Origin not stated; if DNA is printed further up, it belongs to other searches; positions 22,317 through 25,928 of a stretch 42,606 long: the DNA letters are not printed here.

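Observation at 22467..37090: Duplicated stand-alone VirD4/TraD-like ATPase module with HTH and giant disordered partners, and no other T4SS parts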

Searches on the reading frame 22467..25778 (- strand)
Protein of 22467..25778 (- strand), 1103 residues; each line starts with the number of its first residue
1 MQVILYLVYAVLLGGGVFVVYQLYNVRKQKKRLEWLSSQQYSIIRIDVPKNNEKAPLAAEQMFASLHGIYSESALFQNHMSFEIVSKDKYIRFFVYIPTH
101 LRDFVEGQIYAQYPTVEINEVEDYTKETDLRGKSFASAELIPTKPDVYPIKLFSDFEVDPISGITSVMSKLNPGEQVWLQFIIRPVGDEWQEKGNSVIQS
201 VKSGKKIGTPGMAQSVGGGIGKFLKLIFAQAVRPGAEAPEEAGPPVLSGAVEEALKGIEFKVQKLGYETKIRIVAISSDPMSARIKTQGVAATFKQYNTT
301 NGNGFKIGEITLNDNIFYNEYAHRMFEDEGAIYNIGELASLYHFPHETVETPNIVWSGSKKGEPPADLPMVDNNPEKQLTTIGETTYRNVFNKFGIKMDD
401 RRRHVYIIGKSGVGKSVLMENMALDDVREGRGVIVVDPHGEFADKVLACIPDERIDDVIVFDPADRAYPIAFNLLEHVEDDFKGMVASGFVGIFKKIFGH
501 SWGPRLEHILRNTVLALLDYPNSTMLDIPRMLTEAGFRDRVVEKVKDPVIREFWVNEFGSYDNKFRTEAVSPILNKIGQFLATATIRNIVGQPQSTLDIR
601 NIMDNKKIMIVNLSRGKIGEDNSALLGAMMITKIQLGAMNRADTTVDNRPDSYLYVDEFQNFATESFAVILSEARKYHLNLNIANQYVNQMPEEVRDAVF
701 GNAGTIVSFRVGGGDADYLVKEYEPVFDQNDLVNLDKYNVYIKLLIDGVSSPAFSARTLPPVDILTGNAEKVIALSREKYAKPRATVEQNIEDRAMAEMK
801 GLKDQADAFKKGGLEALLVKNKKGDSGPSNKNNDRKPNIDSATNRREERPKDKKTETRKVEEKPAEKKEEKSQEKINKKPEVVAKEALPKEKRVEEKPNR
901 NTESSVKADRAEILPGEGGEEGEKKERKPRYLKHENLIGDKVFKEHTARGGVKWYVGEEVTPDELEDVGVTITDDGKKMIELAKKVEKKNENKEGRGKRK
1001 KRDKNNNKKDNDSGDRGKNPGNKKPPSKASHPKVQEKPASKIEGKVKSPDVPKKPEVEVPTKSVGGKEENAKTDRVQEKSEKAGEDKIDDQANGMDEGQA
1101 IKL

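Call 5: search_protein_families(library=pfam, proteins=[window:22467-25778:-], max_evalue=0.01)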
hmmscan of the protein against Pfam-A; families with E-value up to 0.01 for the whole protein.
window:22467-25778:- (1103 aa): 6 families
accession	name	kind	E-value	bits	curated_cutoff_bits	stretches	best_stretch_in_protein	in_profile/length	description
PF01935.23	DUF87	-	9.6e-08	32.8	23.2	1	402-483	23-90/220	Helicase HerA, central domain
PF25199.1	nSTAND_NTPase5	-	4e-05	23.9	34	1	397-481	36-122/145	Novel STAND NTPase 5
PF10412.15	TrwB_AAD_bind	-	0.00023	20.6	20.5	1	396-467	9-74/387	Type IV secretion-system coupling protein DNA-binding domain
PF13401.12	AAA_22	-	0.001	19.8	27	0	401-441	4-44/130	AAA domain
PF20720.3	nSTAND3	-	0.0049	17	27.2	0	400-444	15-59/155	Novel STAND NTPase 3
PF13191.12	AAA_16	-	0.0099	16.8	32.6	0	399-433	21-55/167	AAA ATPase domain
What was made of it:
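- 22467..25778 (-): A-type DUF8128/T4CP-like ATPase, 1103 aa. TM helix at residues 3-21 (nt 25716-25772). N-domain at ~40-365 (nt 24684-25661). ATPase at 366-800 (nt 23379-24683), with Walker A at nt 24531-24569 and Walker B at nt 23793-23822. Lys/Glu-rich tail at 801-1103 (nt 22470-23378). Pfam DUF87 32.8 bits and TrwB_AAD_bind 20.6 bits, both at or above cut-off (call 5).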

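Call 10: search_protein_families(library=ncbifam, proteins=[window:22467-25778:-], max_evalue=0.01)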
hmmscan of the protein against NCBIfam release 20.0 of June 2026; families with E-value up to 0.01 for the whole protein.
window:22467-25778:- (1103 aa): 8 families
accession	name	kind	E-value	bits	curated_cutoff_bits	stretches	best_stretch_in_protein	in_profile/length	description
NF045973.1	conju_CD1115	equivalog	1.2e-10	40.8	250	1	397-710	19-356/442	VirD4-like conjugal transfer protein, CD1115 family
NF053655.1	CedD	equivalog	1.9e-08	33.4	600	1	381-446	200-265/527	DNA-translocating ATPase CedD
TIGR03743.1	SXT_TraD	subfamily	2.5e-08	32.8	366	1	396-441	169-214/636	conjugative transfer system coupling protein TraD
NF045975.1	VirB4_plasma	equivalog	2.6e-06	25.4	590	1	379-444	490-557/894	Mbov_0397 family ICE element conjugal transfer ATPase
TIGR03754.1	conj_TOL_TraD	equivalog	1.2e-05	24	647.55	1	395-441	173-219/643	type IV conjugative transfer system coupling protein TraD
NF041447.1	TrbC_conju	equivalog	3.5e-05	22.4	800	1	383-439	110-166/685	F-type conjugative transfer protein TrbC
NF033849.1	ser_rich_anae_1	subfamily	0.0015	15.9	650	0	399-695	756-1078/1163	serine-rich protein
TIGR02746.1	TraC-F-type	equivalog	0.0019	16.2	567.05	1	403-437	431-465/800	type IV secretion system protein TraC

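Call 13: search_protein_families(library=padloc, proteins=[window:22467-25778:-], max_evalue=0.01)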
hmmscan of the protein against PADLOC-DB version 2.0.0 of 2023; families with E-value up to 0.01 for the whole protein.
window:22467-25778:- (1103 aa): 3 families
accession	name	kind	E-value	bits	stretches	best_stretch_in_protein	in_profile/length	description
PDLC04140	mad8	-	4.7e-15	53.9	1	399-742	21-286/314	mads_8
PDLC04103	HerA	-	1.7e-08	31.3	2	403-444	173-214/579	-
PDLC01055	HerA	-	7.8e-05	19.7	1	395-444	150-201/532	Type III coevolved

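Call 78: search_protein_families(library=phrogs, proteins=[window:22467-25778:-], max_evalue=0.001)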
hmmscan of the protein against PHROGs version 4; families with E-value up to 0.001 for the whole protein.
window:22467-25778:- (1103 aa): 3 families
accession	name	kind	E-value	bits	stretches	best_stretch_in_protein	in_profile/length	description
phrog_5156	-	unknown function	2.8e-84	284.7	1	77-800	76-815/824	-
phrog_7035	-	unknown function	2.6e-11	43.6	2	565-695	399-546/969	-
phrog_2666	-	head and packaging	5.9e-09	36.1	1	389-444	308-363/555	terminase large subunit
